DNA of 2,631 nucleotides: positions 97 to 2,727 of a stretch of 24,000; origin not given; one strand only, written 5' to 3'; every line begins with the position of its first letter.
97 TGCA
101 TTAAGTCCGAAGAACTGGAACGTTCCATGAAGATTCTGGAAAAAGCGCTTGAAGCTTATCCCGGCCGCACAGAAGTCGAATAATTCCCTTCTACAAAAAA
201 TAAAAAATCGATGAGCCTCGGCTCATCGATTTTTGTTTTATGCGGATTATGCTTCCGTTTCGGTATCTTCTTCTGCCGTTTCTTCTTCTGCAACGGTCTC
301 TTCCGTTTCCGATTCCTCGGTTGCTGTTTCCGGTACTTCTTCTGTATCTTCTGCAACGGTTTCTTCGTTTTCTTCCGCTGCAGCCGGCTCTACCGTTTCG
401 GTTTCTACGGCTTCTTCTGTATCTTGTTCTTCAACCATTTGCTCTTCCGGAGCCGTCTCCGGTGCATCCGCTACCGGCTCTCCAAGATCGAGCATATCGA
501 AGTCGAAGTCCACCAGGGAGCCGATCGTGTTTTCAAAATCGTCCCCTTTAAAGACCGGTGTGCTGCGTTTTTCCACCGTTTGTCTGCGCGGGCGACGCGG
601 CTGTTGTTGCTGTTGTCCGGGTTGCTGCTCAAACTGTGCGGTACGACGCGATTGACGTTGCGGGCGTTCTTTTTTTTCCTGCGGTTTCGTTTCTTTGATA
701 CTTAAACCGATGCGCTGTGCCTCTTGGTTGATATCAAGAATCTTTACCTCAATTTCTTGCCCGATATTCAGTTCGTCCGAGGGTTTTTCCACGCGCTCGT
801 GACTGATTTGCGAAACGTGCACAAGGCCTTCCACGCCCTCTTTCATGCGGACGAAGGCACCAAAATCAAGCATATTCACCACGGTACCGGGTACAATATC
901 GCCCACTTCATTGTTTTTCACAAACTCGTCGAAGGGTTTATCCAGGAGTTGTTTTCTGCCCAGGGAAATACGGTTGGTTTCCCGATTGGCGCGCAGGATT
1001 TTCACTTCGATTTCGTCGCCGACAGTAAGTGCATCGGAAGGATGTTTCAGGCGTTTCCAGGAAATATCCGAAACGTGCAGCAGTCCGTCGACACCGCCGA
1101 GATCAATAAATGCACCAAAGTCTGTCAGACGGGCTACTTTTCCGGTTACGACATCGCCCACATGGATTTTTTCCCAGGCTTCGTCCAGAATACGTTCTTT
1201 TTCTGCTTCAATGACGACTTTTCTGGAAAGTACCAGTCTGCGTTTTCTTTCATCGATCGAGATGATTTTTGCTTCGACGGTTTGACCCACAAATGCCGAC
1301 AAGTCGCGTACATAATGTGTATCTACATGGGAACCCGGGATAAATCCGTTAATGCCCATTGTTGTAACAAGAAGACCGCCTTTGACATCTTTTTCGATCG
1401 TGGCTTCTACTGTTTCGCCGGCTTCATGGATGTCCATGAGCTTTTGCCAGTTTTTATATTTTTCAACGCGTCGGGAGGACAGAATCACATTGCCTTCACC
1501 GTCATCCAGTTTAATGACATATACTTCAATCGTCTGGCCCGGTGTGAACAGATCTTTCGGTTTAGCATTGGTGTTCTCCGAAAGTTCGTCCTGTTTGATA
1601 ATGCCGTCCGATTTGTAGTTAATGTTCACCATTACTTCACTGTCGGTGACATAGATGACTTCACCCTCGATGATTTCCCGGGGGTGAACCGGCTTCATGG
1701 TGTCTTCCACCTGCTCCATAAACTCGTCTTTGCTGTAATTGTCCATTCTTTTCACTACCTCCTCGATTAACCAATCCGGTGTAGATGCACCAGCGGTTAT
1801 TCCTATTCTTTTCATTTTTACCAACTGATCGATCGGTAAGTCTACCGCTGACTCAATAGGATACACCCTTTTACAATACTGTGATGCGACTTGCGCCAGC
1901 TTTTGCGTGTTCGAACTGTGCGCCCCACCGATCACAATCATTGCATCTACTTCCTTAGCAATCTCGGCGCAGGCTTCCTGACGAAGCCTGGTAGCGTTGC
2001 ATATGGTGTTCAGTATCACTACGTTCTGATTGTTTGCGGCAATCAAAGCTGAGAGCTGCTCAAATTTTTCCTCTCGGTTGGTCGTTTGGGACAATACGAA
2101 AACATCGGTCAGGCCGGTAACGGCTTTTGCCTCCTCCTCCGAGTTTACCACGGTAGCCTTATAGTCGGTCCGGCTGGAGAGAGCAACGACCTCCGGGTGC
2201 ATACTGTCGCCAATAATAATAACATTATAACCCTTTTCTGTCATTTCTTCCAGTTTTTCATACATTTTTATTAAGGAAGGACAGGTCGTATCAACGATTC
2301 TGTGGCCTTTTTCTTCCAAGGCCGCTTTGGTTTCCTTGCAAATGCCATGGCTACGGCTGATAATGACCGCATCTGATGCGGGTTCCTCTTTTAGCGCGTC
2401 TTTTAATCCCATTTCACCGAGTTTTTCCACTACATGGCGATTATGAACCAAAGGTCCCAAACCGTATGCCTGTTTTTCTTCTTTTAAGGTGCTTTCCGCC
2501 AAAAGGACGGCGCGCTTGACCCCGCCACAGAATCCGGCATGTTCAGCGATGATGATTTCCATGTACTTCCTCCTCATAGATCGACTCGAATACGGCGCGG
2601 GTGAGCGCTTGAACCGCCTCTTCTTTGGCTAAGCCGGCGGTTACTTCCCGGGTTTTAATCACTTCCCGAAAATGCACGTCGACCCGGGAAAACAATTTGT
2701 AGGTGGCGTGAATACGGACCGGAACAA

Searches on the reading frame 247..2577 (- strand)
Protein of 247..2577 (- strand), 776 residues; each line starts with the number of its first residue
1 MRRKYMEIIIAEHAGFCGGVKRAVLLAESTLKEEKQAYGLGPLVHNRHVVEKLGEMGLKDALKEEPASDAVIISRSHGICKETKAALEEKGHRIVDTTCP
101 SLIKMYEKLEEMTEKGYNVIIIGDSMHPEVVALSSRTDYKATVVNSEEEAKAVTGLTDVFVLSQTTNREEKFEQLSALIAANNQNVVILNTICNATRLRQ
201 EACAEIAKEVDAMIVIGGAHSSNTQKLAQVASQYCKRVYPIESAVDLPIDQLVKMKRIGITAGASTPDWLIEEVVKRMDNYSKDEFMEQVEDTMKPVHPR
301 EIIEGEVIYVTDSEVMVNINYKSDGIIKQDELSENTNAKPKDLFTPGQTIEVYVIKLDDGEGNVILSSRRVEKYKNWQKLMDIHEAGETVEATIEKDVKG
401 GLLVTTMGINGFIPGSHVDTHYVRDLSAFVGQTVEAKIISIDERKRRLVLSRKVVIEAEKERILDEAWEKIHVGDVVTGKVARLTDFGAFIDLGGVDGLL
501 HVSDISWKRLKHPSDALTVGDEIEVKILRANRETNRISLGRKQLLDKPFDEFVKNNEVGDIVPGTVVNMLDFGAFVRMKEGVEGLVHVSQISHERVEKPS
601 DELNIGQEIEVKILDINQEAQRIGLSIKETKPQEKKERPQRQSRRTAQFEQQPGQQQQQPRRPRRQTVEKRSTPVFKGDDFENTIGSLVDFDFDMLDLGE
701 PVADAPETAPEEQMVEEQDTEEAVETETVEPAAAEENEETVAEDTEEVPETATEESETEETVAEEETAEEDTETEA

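Call 8: search_protein_families(library=ncbifam, proteins=[window:247-2577:-])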
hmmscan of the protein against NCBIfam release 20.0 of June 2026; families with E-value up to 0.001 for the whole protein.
window:247-2577:- (776 aa): 39 families (the best 25 are shown)
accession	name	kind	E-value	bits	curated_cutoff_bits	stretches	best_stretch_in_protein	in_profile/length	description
NF000907.0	PRK00087.1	equivalog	3.1e-219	729.5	624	1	6-648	1-653/671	bifunctional 4-hydroxy-3-methylbut-2-enyl diphosphate reductase/30S ribosomal protein S1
NF005208.0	PRK06676.1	equivalog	5.6e-129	430.6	368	1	285-651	4-371/391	30S ribosomal protein S1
NF004952.0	PRK06299.1-2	equivalog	4.4e-111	372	524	1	280-633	27-379/580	30S ribosomal protein S1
NF004953.0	PRK06299.1-3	equivalog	3.9e-103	345.7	720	1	269-633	15-374/580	30S ribosomal protein S1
NF004954.0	PRK06299.1-4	equivalog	3.9e-96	322.4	727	1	286-635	5-354/560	30S ribosomal protein S1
TIGR00717.1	rpsA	equivalog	2.3e-95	320.1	577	1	291-633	8-348/516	30S ribosomal protein S1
NF005911.0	PRK07899.1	equivalog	5.2e-95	319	691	1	279-637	15-372/486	30S ribosomal protein S1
NF009024.0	PRK12360.1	equivalog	6.5e-86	288.1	387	1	6-280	1-280/281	4-hydroxy-3-methylbut-2-enyl diphosphate reductase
NF004955.0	PRK06299.1-5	equivalog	3.4e-84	283.1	878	1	279-631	5-357/566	30S ribosomal protein S1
TIGR00216.1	ispH_lytB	equivalog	1.1e-83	280.7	187.85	1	7-279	1-280/282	4-hydroxy-3-methylbut-2-enyl diphosphate reductase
NF010379.0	PRK13806.1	equivalog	3.4e-81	273.3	648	1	284-631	18-366/491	30S ribosomal protein S1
NF004951.0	PRK06299.1-1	equivalog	1.2e-80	271.5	918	1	285-635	4-354/556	30S ribosomal protein S1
NF002187.0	PRK01045.1-1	equivalog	5.5e-79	265.2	276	1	6-283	1-280/282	4-hydroxy-3-methylbut-2-enyl diphosphate reductase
NF004956.0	PRK06299.1-6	equivalog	9.1e-74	249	711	3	500-631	313-444/554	30S ribosomal protein S1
NF005639.0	PRK07400.1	equivalog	1.7e-61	207.9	460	2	281-550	13-273/318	30S ribosomal protein S1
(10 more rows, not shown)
